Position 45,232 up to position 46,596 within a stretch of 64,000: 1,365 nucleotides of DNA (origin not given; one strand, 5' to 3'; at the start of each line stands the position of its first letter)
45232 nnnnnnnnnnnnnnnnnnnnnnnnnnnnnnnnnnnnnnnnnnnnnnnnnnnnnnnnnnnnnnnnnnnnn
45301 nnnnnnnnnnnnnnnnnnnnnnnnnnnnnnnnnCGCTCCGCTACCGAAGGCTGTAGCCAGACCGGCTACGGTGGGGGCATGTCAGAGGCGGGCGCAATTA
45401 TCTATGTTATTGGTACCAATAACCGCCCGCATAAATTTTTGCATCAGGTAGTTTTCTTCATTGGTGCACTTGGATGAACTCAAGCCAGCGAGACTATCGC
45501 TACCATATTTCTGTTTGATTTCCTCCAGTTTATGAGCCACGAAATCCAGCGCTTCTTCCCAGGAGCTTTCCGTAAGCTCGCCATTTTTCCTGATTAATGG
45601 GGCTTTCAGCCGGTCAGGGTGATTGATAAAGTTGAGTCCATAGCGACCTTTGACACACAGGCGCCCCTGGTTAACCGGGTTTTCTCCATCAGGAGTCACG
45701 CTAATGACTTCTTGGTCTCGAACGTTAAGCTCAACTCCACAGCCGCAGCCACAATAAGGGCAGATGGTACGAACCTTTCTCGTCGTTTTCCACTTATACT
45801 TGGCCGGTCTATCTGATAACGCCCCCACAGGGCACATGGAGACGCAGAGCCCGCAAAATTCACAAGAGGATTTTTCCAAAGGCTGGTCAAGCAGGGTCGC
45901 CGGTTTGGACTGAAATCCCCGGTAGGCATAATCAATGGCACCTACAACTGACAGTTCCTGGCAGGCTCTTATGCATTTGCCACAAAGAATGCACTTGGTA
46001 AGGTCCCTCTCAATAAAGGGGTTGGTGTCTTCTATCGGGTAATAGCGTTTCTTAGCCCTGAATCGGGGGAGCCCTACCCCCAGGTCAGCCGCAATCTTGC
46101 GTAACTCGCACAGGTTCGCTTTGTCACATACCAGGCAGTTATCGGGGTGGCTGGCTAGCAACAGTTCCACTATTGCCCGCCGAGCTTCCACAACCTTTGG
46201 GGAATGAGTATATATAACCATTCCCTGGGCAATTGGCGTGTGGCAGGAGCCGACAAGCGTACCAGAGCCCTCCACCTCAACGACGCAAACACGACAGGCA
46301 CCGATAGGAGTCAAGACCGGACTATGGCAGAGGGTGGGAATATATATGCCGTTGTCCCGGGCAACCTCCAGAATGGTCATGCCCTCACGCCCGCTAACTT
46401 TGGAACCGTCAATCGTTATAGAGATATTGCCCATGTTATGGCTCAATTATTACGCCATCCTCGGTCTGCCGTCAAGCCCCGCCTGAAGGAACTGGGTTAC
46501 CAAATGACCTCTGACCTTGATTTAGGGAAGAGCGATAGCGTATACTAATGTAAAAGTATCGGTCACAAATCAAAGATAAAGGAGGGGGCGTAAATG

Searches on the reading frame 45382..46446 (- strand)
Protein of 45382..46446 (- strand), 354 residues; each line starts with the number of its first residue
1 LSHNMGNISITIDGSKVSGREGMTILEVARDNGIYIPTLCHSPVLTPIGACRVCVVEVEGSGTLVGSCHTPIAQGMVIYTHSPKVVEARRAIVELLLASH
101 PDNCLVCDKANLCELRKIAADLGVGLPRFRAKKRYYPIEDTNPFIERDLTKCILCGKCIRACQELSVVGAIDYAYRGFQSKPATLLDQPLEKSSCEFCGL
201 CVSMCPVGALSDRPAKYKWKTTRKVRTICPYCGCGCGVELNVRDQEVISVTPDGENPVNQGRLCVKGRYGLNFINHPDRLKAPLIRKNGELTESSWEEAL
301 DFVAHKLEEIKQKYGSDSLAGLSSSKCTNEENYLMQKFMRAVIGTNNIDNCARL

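Call 4: search_protein_families(library=pfam, proteins=[window:45382-46446:-], max_evalue=0.01)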
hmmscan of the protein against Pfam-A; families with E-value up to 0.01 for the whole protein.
window:45382-46446:- (354 aa): 14 families
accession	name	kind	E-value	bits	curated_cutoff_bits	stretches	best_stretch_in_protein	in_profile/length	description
PF13510.11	Fer2_4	-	3.6e-21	75.5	22.8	1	7-82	3-81/82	2Fe-2S iron-sulfur cluster binding domain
PF04879.21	Molybdop_Fe4S4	-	9.6e-20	70.7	22.7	1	223-276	2-55/55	Molybdopterin oxidoreductase Fe4S4 domain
PF00384.28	Molybdopterin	-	1.4e-17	64.2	24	1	279-354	1-81/353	Molybdopterin oxidoreductase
PF10588.14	NADH-G_4Fe-4S_3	-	4.6e-13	48.9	27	1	89-125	1-37/40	NADH-ubiquinone oxidoreductase-G iron-sulfur binding region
PF22117.2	Fer4_Nqo3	-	2.3e-10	40.9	27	1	143-210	2-66/67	NADH-quinone oxidoreductase subunit 3, ferredoxin-like domain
PF12838.12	Fer4_7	-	1.2e-08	35.7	27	1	151-209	1-52/52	4Fe-4S dicluster domain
PF00037.32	Fer4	-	3.1e-08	33.5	21.1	2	192-210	5-23/24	4Fe-4S binding domain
PF14697.11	Fer4_21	-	4.7e-08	33.5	35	1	150-208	6-55/59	4Fe-4S dicluster domain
PF13183.11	Fer4_8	-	1.6e-05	25.8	27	1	149-208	2-67/68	4Fe-4S dicluster domain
PF13237.11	Fer4_10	-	0.00019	21.8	25.5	1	145-206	2-53/53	4Fe-4S dicluster domain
PF12837.12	Fer4_6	-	0.00019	21.6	25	1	144-162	1-19/24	4Fe-4S binding domain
PF13484.11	Fer4_16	-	0.0011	20.1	30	0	195-225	2-30/66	4Fe-4S double cluster binding domain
PF13459.11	Fer4_15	-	0.0013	19.8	22.4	0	147-166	3-22/66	4Fe-4S single cluster domain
PF12797.12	Fer4_2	-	0.0034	17.7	24.5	1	145-162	3-20/22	4Fe-4S binding domain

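Call 47: find_homologous_proteins(query=window:45385-46434:-, max_evalue=1e-20)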
Query seq(350 aa) (350 aa): 7722 proteins with E <= 1e-20 among 8000 candidates; the best 120 are listed.
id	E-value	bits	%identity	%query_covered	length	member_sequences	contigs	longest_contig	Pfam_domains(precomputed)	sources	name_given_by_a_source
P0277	3.3e-211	719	88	100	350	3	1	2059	PF14697.12,PF13510.12,PF10588.15,PF00384.28,PF00037.33,PF12838.13,PF22117.3,PF04879.22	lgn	-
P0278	1.9e-209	713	88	100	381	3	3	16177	PF14697.12,PF13510.12,PF10588.15,PF00384.28,PF00037.33,PF12838.13,PF22117.3,PF13183.12,PF04879.22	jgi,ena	-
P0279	2.8e-174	598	73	100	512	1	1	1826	PF14697.12,PF13510.12,PF10588.15,PF00384.28,PF00037.33,PF12838.13,PF22117.3,PF13183.12,PF04879.22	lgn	-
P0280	1.7e-160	552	69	100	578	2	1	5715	PF14697.12,PF13510.12,PF10588.15,PF00384.28,PF00037.33,PF12838.13,PF22117.3,PF04879.22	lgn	-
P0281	2.8e-144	499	61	100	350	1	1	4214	PF13510.12,PF10588.15,PF00384.28,PF12838.13,PF22117.3,PF04879.22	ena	-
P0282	2.5e-143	496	62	100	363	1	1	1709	PF14697.12,PF13510.12,PF10588.15,PF00384.28,PF00037.33,PF12838.13,PF22117.3,PF04879.22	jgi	-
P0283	7.3e-136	471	60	99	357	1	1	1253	PF13510.12,PF10588.15,PF00384.28,PF00037.33,PF12838.13,PF22117.3,PF04879.22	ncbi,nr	ncbi:MAG: (2Fe-2S)-binding protein, partial [Dehalococcoidia bacterium]|nr:(2Fe-2S)-binding protein 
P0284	1.2e-135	470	61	100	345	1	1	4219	PF14697.12,PF13510.12,PF10588.15,PF00384.28,PF12837.13,PF00037.33,PF12838.13,PF22117.3,PF25160.2,PF04879.22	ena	-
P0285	1.7e-135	470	59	99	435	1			PF13510.12,PF10588.15,PF00384.28,PF00037.33,PF12838.13,PF22117.3,PF04879.22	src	-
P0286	4.4e-135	469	59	100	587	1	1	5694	PF14697.12,PF13510.12,PF10588.15,PF00384.28,PF00037.33,PF12838.13,PF22117.3,PF04879.22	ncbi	ncbi:MAG: molybdopterin-dependent oxidoreductase, partial [Dehalococcoidia bacterium]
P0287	3.6e-134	466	59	98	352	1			PF13510.12,PF10588.15,PF00384.28,PF00037.33,PF12838.13,PF22117.3,PF04879.22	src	-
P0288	2.3e-133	463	58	100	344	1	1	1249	PF14697.12,PF13510.12,PF10588.15,PF00384.28,PF12837.13,PF00037.33,PF12838.13,PF22117.3,PF04879.22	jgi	jgi:predicted molibdopterin-dependent oxidoreductase YjgC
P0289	4.6e-133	462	58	100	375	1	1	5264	PF13510.12,PF10588.15,PF00384.28,PF00037.33,PF12838.13,PF22117.3,PF04879.22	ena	-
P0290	2.1e-132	460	58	98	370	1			PF14697.12,PF13510.12,PF10588.15,PF00384.28,PF00037.33,PF12838.13,PF22117.3,PF04879.22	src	-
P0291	2.5e-132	460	59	98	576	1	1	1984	PF13510.12,PF10588.15,PF00384.28,PF00037.33,PF12838.13,PF22117.3,PF04879.22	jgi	-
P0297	2.6e-131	456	58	100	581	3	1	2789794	PF13510.12,PF10588.15,PF00384.28,PF00037.33,PF12838.13,PF22117.3,PF04879.22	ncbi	ncbi:MAG: molybdopterin-dependent oxidoreductase, partial [Dehalococcoidia bacterium]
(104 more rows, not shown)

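Call 49: find_encoding_contigs(protein=P0280, flank=6000, max_places=2)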
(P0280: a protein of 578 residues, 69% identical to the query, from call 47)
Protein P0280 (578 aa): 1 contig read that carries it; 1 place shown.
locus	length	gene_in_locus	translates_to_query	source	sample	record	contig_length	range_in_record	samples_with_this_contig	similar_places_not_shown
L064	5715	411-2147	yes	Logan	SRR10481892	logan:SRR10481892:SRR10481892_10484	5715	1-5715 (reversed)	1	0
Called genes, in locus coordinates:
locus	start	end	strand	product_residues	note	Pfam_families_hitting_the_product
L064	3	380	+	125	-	?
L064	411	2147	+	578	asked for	PF13510:Fer2_4, PF10588:NADH-G_4Fe-4S_3 (weak), PF14697:Fer4_21 (weak), PF22117:Fer4_Nqo3, PF12838:Fer4_7 (weak), PF00037:Fer4 (weak), PF04879:Molybdop_Fe4S4, PF00384:Molybdopterin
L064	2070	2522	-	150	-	PF01257:2Fe-2S_thioredx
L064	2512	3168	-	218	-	PF12654:DUF3786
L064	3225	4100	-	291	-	PF02219:MTHFR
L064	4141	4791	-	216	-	PF12225:DUF5981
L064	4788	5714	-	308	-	?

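Call 50: find_encoding_contigs(protein=P0297, flank=8000, max_places=1)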
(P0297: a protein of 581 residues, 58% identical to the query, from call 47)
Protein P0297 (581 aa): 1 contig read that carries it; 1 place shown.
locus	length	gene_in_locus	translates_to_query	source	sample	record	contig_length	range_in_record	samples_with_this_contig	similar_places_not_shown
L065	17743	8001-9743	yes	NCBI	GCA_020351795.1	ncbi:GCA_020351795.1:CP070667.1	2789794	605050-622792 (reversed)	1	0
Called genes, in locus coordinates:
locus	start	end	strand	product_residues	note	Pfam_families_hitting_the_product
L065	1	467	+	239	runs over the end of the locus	PF01144:CoA_trans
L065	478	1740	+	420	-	PF09861:Lar_N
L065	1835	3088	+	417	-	PF09861:Lar_N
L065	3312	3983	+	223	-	PF23023:Anti-Pycsar_Apyc1 (faint), PF00753:Lactamase_B, PF19583:ODP, PF12706:Lactamase_B_2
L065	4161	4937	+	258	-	PF00378:ECH_1, PF16113:ECH_2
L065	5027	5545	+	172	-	PF00881:Nitroreductase, PF14512:TM1586_NiRdase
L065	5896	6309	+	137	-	PF02518:HATPase_c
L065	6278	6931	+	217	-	PF00072:Response_reg, PF00196:GerE, PF08281:Sigma70_r4_2 (weak)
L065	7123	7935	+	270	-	PF00072:Response_reg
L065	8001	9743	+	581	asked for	PF13510:Fer2_4, PF10588:NADH-G_4Fe-4S_3, PF22117:Fer4_Nqo3, PF12838:Fer4_7 (weak), PF00037:Fer4 (weak), PF04879:Molybdop_Fe4S4, PF00384:Molybdopterin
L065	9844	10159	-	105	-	PF13577:SnoaL_4 (faint), PF13474:SnoaL_3 (weak), PF12680:SnoaL_2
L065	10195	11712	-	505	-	PF00282:Pyridoxal_deC, PF01212:Beta_elim_lyase (weak), PF05889:SepSecS (weak)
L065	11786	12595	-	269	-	PF00561:Abhydrolase_1, PF12146:Hydrolase_4 (weak), PF12697:Abhydrolase_6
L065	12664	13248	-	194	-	PF06966:DUF1295 (weak), PF04191:PEMT, PF04140:ICMT (weak)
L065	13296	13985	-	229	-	PF01841:Transglut_core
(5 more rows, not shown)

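Call 51: find_encoding_contigs(protein=P0279, flank=3000, max_places=1)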
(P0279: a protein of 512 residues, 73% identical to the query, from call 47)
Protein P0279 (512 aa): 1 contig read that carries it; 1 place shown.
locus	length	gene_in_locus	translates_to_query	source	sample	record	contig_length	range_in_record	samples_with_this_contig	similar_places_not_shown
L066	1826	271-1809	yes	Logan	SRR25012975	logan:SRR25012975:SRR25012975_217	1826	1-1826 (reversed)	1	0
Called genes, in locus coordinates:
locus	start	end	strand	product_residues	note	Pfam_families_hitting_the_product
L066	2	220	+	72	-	?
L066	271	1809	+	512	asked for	PF13510:Fer2_4, PF10588:NADH-G_4Fe-4S_3, PF13183:Fer4_8 (weak), PF14697:Fer4_21 (weak), PF22117:Fer4_Nqo3, PF12838:Fer4_7, PF04879:Molybdop_Fe4S4, PF00384:Molybdopterin, +1 more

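Call 63: search_protein_families(library=ncbifam, proteins=[window:45382-46434:-], max_evalue=0.00001)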
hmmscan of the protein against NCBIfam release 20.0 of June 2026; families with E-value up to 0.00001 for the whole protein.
window:45382-46434:- (350 aa): 27 families (the best 25 are shown)
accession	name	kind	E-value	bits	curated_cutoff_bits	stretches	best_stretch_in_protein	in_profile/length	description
TIGR01973.1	NuoG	equivalog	2e-84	284.5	470.05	1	6-346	1-336/606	NADH-quinone oxidoreductase subunit NuoG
NF040763.1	FeFe_hydrog_A6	exception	9.1e-69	232.3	765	1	4-210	1-209/571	NADH-dependent [FeFe] hydrogenase, group A6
NF005895.0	PRK07860.1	equivalog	3.9e-68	230.2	802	1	3-349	17-361/811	NADH-quinone oxidoreductase subunit G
NF005745.0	PRK07569.1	equivalog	2e-56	191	333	1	4-211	4-212/238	bidirectional hydrogenase complex protein HoxU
TIGR01591.1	Fdh-alpha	equivalog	9.9e-55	185.8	666.25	1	223-350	1-128/672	formate dehydrogenase subunit alpha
NF006305.0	PRK08493.1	equivalog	1.7e-51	175.3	591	1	4-276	2-296/819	NADH-quinone oxidoreductase subunit G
NF040762.1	Hydr_FeFe_Clost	exception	1.3e-39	136.3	900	1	5-211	2-209/572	ferredoxin hydrogenase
NF047855.1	AssmNtatRedNasC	equivalog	8.4e-30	103.7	1100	1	213-349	13-151/708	assimilatory nitrate reductase catalytic subunit NasC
NF009454.0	PRK12814.1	equivalog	2.4e-29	102.2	916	1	1-101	1-101/657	putative NADPH-dependent glutamate synthase small subunit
NF010055.0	PRK13532.1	equivalog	5.7e-25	87.7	904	1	209-349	36-178/830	nitrate reductase catalytic subunit NapA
TIGR01706.1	NAPA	equivalog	1.9e-23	82.7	930.55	1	212-349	39-178/830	periplasmic nitrate reductase subunit alpha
NF012032.0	PRK15488.1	equivalog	4.6e-22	77.8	694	1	189-343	14-166/759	thiosulfate reductase PhsA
NF041513.1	formate_DH_Act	exception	3.6e-18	64.8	1400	1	218-350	40-185/1067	formate dehydrogenase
TIGR01553.1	formate-DH-alph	equivalog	4.5e-17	61.1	814.2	1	192-348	19-192/1009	formate dehydrogenase-N subunit alpha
NF041323.1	Nitr_red_NasA_Halo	equivalog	8.6e-17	60.9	1000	1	228-346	3-121/673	assimilatory nitrate reductase NasA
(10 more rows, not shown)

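Call 82: find_related_loci(query=P0279, collection=metagenome_contigs, flank=8000)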
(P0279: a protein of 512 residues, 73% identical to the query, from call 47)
Query P0279 (512 aa) in metagenome_contigs; peptide patterns used: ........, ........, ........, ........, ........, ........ (x = any residue, [..] = any of these).
600 stretches matched a pattern (row limit reached: there are more); 562 encode a relative of the query (tblastn E <= 1e-3); the best 80 are kept; 80 distinct loci.
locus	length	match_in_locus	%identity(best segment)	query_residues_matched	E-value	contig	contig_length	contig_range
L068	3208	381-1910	74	1-510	0e+0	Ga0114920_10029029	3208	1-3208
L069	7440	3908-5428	66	3-510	0e+0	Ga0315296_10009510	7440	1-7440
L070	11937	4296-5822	64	1-510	0e+0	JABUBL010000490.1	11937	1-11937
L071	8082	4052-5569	62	1-510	0e+0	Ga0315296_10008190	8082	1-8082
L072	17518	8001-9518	59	1-510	0e+0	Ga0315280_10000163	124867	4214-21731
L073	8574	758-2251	58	3-510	0e+0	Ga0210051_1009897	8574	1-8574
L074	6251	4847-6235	64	1-467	0e+0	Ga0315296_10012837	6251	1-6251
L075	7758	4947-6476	55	1-510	0e+0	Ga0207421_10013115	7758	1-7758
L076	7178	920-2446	55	4-510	0e+0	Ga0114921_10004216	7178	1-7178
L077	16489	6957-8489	57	3-510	0e+0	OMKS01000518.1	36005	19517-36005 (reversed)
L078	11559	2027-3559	56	3-510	0e+0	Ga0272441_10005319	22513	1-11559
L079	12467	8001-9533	57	3-510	0e+0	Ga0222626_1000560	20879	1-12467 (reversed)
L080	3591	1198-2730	57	3-510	0e+0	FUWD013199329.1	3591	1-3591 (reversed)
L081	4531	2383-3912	54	1-510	0e+0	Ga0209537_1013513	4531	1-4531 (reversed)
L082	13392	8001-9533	57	3-510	0e+0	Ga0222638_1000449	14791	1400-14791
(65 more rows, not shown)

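Call 89: search_protein_families(library=pfam, proteins=[L073:755-3412:+, L073:3409-4062:+, L073:4108-5025:+, L073:5407-6042:+, L073:6287-8107:+, L071:13-912:+, L071:914-1579:+, L071:3189-3833:-, L071:4052-6724:+, L071:6750-7400:+], max_evalue=0.00001)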
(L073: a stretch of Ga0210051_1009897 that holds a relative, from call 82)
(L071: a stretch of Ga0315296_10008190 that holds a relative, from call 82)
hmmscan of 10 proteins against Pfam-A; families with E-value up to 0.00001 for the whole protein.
L073:755-3412:+ (885 aa): 8 families
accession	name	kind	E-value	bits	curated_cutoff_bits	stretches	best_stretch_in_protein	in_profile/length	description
PF00384.28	Molybdopterin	-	4.7e-96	322.3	24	1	264-687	1-352/353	Molybdopterin oxidoreductase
PF01568.27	Molydop_binding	-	2.4e-32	111.7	26.8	1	770-876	1-110/110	Molydopterin dinucleotide binding domain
PF04879.21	Molybdop_Fe4S4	-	3.5e-16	59.4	22.7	1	208-261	2-55/55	Molybdopterin oxidoreductase Fe4S4 domain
PF13510.11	Fer2_4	-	8.3e-15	55.1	22.8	1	2-77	3-81/82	2Fe-2S iron-sulfur cluster binding domain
PF10588.14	NADH-G_4Fe-4S_3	-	2.1e-12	46.8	27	1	84-123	1-40/40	NADH-ubiquinone oxidoreductase-G iron-sulfur binding region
PF14697.11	Fer4_21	-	1.8e-06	28.4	35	1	145-193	6-55/59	4Fe-4S dicluster domain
PF12838.12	Fer4_7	-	2.9e-06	28.1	27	1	146-194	1-52/52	4Fe-4S dicluster domain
PF00037.32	Fer4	-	8.8e-06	25.8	21.1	0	177-195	5-23/24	4Fe-4S binding domain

L073:3409-4062:+ (217 aa): 1 family
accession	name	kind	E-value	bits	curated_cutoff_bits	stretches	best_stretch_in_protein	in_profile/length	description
PF12225.13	DUF5981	-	7.2e-38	128.6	23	1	110-204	1-95/95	Methylene-tetrahydrofolate reductase C terminal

L073:4108-5025:+ (305 aa): 1 family
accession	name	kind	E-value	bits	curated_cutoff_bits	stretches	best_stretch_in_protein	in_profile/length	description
PF02219.23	MTHFR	-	2.6e-45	155.4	24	1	7-300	2-287/287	Methylenetetrahydrofolate reductase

L073:5407-6042:+ (211 aa): 2 families
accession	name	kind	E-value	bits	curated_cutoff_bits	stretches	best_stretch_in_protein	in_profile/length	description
PF01509.24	TruB_N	-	2.3e-48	164.8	27.3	1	28-170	6-149/149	TruB family pseudouridylate synthase (N terminal domain)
PF16198.10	TruB_C_2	-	6e-12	46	29.3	1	171-209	1-39/66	tRNA pseudouridylate synthase B C-terminal domain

L073:6287-8107:+ (606 aa): 1 family
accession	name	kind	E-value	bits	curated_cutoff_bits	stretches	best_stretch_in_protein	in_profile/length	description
PF10092.14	DUF2330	-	2.8e-13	50.1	24.7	1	30-229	9-214/279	Uncharacterized protein conserved in bacteria (DUF2330)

L071:13-912:+ (299 aa): 2 families
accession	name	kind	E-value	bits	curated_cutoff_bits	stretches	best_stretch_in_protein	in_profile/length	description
PF02518.31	HATPase_c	-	6.8e-15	55.9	26.4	1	202-293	4-108/111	Histidine kinase-, DNA gyrase B-, and HSP90-like ATPase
PF07730.19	HisKA_3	-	8.3e-07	29.9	24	0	92-161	1-67/68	Histidine kinase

L071:914-1579:+ (221 aa): 4 families
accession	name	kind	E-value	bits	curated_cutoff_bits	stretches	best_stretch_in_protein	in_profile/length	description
PF00072.30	Response_reg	-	2.6e-32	111.7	30.2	1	6-117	1-110/111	Response regulator receiver domain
PF00196.25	GerE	-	3.6e-18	65.4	23.5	1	159-212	2-55/57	Bacterial regulatory proteins, luxR family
PF08281.18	Sigma70_r4_2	-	1.9e-08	34.2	25.7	1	155-202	6-54/54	Sigma-70, region 4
PF04545.22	Sigma70_r4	-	1.5e-06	28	24.1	1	158-202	3-48/50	Sigma-70, region 4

L071:3189-3833:- (214 aa): 1 family
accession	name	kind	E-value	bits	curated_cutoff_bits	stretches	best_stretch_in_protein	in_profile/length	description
PF03205.20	MobB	-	3.7e-44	150.3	26.6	1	4-133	1-133/133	Molybdopterin guanine dinucleotide synthesis protein B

L071:4052-6724:+ (890 aa): 9 families
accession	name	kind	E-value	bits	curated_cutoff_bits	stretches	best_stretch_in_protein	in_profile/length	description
PF00384.28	Molybdopterin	-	8.4e-86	288.6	24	1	276-695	1-353/353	Molybdopterin oxidoreductase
PF01568.27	Molydop_binding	-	3.2e-34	117.7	26.8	1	778-884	1-110/110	Molydopterin dinucleotide binding domain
PF13510.11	Fer2_4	-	1.9e-17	63.5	22.8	1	3-78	3-81/82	2Fe-2S iron-sulfur cluster binding domain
PF04879.21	Molybdop_Fe4S4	-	2e-14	53.7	22.7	1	219-267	2-50/55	Molybdopterin oxidoreductase Fe4S4 domain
PF10588.14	NADH-G_4Fe-4S_3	-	2.4e-12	46.6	27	1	85-124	1-40/40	NADH-ubiquinone oxidoreductase-G iron-sulfur binding region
PF22117.2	Fer4_Nqo3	-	7.3e-10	39.3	27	1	139-206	2-66/67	NADH-quinone oxidoreductase subunit 3, ferredoxin-like domain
PF12838.12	Fer4_7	-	1.5e-07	32.2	27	1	147-205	1-52/52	4Fe-4S dicluster domain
PF14697.11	Fer4_21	-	3e-07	30.9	35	1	146-203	6-53/59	4Fe-4S dicluster domain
PF00037.32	Fer4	-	7.3e-07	29.2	21.1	0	188-206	5-23/24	4Fe-4S binding domain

L071:6750-7400:+ (216 aa): 1 family
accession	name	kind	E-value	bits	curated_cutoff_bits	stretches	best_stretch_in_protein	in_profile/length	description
PF12225.13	DUF5981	-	1.2e-37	127.9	23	1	109-203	1-95/95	Methylene-tetrahydrofolate reductase C terminal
